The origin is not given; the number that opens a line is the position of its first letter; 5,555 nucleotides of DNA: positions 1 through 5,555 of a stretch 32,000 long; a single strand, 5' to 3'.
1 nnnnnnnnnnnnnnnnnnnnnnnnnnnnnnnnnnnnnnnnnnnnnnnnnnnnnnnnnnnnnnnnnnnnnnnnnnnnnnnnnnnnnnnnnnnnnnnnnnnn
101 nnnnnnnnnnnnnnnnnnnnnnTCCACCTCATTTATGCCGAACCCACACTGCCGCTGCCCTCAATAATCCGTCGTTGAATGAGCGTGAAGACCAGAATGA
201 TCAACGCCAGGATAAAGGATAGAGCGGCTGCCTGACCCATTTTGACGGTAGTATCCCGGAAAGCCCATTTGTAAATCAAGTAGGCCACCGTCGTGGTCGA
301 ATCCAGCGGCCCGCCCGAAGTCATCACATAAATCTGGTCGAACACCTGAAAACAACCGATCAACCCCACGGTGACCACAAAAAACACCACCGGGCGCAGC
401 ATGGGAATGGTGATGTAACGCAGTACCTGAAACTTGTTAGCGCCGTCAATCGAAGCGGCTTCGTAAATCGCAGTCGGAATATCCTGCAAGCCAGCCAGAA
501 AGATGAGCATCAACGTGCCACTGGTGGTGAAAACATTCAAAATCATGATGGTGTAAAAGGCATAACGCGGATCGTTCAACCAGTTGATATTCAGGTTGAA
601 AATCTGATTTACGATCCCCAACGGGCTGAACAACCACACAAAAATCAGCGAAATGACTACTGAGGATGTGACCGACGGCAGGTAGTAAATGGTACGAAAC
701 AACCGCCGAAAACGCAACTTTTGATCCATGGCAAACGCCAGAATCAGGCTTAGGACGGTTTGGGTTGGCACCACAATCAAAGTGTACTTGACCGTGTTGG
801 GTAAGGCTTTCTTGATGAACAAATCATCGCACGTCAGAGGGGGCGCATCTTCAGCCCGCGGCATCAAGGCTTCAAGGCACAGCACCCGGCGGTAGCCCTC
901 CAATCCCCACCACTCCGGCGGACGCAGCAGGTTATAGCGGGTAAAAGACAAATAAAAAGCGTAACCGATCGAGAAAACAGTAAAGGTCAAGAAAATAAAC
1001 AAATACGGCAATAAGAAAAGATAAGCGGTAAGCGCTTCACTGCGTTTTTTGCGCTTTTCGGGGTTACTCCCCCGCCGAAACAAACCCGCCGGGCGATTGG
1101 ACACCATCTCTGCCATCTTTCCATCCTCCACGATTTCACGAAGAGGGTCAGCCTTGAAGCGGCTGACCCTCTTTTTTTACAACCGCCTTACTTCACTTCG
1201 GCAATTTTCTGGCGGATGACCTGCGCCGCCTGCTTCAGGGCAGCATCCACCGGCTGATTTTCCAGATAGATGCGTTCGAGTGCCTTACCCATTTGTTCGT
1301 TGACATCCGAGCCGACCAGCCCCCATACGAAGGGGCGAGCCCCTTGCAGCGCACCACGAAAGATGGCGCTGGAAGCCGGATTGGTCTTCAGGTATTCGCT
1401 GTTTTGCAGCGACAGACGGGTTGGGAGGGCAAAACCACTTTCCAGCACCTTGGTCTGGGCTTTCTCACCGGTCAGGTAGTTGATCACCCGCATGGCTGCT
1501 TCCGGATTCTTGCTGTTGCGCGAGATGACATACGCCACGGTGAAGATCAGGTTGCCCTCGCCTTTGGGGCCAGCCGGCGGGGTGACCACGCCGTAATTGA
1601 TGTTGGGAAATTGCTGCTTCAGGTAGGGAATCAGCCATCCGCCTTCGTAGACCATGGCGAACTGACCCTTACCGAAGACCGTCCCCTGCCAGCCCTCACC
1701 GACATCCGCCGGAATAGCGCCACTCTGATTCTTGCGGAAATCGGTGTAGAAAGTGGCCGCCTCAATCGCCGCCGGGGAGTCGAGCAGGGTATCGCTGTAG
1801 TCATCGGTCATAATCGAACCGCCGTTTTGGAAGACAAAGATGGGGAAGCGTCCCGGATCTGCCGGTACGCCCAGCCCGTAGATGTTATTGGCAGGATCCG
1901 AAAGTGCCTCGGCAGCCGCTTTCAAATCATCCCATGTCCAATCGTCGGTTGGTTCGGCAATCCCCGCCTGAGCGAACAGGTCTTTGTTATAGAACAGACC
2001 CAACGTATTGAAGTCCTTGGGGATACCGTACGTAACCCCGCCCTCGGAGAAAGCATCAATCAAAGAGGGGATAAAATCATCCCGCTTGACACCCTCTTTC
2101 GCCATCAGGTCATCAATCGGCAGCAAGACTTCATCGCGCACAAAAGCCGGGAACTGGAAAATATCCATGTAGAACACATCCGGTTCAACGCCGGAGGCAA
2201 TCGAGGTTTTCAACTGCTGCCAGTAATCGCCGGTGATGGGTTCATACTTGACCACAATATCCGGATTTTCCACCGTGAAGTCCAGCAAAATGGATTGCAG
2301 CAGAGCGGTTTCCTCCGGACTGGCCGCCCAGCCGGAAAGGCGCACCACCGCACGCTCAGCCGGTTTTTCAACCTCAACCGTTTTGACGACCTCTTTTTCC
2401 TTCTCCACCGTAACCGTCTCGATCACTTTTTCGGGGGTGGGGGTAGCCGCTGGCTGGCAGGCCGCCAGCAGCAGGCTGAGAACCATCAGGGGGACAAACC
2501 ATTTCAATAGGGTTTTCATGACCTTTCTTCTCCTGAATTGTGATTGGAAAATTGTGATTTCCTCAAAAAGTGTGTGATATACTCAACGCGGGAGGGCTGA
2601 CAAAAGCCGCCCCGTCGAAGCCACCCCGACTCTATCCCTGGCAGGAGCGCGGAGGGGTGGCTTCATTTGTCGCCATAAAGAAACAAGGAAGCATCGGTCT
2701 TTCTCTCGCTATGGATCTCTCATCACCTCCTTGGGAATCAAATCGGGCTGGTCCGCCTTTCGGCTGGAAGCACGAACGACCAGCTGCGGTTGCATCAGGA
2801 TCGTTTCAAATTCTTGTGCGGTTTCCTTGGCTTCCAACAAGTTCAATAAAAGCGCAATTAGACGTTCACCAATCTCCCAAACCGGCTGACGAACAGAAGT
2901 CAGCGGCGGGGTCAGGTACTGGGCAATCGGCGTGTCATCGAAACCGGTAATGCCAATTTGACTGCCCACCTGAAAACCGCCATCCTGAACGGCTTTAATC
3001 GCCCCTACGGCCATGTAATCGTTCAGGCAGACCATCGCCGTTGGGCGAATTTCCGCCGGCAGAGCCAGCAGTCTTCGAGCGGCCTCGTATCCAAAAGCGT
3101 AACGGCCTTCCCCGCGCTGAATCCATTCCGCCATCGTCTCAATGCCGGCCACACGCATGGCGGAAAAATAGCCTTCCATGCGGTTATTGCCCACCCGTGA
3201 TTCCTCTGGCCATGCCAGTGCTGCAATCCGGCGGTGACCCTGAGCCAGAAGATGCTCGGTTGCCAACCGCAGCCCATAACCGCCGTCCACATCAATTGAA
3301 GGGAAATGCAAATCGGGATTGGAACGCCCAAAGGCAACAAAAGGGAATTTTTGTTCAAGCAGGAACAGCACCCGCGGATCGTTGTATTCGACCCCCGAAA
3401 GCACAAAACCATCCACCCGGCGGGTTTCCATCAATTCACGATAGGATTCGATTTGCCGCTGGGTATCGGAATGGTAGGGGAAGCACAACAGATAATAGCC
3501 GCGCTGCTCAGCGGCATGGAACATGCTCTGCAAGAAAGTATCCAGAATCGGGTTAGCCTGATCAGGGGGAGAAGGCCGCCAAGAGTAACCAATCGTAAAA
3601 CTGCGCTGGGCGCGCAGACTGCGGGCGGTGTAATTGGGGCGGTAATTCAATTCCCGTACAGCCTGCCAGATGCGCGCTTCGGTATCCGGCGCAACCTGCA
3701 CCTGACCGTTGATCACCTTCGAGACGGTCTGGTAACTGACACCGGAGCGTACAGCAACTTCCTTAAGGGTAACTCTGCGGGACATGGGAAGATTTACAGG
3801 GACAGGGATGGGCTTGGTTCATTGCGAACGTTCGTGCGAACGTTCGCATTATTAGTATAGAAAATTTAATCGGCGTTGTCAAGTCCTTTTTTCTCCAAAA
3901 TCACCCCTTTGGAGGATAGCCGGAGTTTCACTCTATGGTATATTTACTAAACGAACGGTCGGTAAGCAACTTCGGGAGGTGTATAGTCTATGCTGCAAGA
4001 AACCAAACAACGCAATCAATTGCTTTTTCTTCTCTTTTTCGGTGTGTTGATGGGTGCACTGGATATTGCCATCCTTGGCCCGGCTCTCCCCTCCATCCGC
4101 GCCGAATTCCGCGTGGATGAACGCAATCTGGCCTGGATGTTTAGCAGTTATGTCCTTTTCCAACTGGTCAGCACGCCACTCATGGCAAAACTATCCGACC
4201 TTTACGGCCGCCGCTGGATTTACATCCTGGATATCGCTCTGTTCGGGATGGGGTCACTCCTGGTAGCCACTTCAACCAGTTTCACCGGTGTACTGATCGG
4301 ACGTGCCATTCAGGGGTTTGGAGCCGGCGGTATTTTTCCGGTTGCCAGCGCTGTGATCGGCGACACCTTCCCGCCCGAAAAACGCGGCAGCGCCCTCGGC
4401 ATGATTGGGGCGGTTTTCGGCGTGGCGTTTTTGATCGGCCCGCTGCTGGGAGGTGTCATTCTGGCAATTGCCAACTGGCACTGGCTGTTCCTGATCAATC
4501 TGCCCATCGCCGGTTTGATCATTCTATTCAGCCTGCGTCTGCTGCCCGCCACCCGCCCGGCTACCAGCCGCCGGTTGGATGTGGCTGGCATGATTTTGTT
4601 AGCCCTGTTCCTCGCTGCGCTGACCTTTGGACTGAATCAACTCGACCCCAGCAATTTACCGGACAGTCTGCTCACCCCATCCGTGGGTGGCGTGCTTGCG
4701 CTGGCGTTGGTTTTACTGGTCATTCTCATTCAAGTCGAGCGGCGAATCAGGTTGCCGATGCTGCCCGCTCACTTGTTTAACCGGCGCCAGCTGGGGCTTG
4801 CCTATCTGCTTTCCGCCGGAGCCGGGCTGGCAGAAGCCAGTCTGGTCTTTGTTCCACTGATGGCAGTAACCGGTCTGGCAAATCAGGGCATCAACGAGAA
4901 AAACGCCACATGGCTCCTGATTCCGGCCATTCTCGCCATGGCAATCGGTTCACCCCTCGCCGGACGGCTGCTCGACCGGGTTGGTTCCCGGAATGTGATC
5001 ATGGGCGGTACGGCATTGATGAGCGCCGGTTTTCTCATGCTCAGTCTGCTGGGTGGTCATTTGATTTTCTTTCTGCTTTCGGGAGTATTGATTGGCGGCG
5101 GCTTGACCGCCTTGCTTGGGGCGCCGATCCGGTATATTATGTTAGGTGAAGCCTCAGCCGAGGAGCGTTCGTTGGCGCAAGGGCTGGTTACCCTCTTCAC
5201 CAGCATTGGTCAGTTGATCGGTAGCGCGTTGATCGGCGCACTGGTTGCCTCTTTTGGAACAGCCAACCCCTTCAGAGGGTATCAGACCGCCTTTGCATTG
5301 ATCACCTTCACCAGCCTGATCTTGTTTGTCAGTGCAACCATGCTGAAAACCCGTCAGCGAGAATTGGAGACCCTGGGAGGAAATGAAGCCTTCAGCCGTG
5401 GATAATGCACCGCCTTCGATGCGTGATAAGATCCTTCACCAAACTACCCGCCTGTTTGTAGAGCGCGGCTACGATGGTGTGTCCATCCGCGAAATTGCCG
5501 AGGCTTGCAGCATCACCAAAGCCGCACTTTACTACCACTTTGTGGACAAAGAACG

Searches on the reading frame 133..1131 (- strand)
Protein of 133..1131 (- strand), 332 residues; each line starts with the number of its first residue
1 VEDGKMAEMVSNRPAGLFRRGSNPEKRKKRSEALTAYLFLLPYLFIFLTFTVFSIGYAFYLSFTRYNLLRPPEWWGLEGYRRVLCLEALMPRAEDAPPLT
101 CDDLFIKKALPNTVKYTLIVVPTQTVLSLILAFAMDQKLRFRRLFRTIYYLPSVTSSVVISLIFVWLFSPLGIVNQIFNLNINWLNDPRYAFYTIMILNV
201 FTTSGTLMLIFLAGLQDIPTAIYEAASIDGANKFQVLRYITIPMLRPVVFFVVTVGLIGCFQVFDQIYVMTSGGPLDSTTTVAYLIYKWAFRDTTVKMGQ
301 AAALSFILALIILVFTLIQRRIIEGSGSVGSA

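Call 68: search_protein_families(library=pfam, proteins=[window:133-1131:-], max_evalue=0.00001)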
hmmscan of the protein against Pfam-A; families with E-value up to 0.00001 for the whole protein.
window:133-1131:- (332 aa): 1 family
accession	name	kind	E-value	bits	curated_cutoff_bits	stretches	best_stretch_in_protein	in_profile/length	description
PF00528.27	BPD_transp_1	-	5.6e-21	75.5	26.4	1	125-322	2-178/184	Binding-protein-dependent transport system inner membrane component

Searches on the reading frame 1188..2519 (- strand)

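Call 68: search_protein_families(library=pfam, proteins=[window:1188-2519:-], max_evalue=0.00001)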
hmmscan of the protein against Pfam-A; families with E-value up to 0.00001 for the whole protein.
window:1188-2519:- (443 aa): 2 families
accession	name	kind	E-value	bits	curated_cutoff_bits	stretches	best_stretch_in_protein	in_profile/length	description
PF01547.30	SBP_bac_1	-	9.3e-41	141.2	26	1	68-355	4-306/307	Bacterial extracellular solute-binding protein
PF13416.11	SBP_bac_8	-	1.8e-36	126.8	27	1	80-382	5-276/279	Bacterial extracellular solute-binding protein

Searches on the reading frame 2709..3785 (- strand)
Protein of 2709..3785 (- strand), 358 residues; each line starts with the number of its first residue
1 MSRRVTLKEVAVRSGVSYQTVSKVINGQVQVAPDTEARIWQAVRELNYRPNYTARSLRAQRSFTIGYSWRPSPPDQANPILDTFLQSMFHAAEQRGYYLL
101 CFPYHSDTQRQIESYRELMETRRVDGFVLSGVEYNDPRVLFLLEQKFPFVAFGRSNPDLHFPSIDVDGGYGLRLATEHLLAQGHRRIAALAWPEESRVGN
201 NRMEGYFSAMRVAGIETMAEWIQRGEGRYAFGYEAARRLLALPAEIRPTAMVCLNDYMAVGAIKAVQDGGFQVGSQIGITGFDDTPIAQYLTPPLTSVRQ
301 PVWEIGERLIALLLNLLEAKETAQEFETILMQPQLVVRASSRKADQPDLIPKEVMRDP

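Call 68: search_protein_families(library=pfam, proteins=[window:2709-3785:-], max_evalue=0.00001)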
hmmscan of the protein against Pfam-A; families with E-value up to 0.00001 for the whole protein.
window:2709-3785:- (358 aa): 4 families
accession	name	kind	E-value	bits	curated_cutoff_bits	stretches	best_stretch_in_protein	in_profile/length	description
PF13377.12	Peripla_BP_3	-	5.7e-36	124.5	26.5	1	176-341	1-167/167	Periplasmic binding protein-like domain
PF00532.27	Peripla_BP_1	-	5.3e-23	82.3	22.2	1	75-317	10-261/281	Periplasmic binding proteins and sugar binding domain of LacI family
PF00356.27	LacI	-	4.2e-16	58.9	27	1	6-51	1-46/46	Bacterial regulatory proteins, lacI family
PF13407.12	Peripla_BP_4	-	1.8e-07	31.5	35.1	1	72-320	4-257/258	Periplasmic binding protein domain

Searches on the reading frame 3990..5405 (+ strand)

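Call 68: search_protein_families(library=pfam, proteins=[window:3990-5405:+], max_evalue=0.00001)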
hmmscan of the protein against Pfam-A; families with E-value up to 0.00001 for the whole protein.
window:3990-5405:+ (471 aa): 4 families
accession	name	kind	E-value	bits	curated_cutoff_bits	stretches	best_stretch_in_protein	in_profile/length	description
PF07690.21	MFS_1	-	1.4e-59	202.2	33.4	2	15-288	1-291/347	Major Facilitator Superfamily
PF00083.30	Sugar_tr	-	3e-16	59.8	22.3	1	17-182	7-189/452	Sugar (and other) transporter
PF13347.12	MFS_2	-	1.4e-08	34.2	27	0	302-447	257-408/427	MFS/sugar transport protein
PF12832.13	MFS_1_like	-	1.2e-07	31.6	25.2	0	55-168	257-372/373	MFS_1 like family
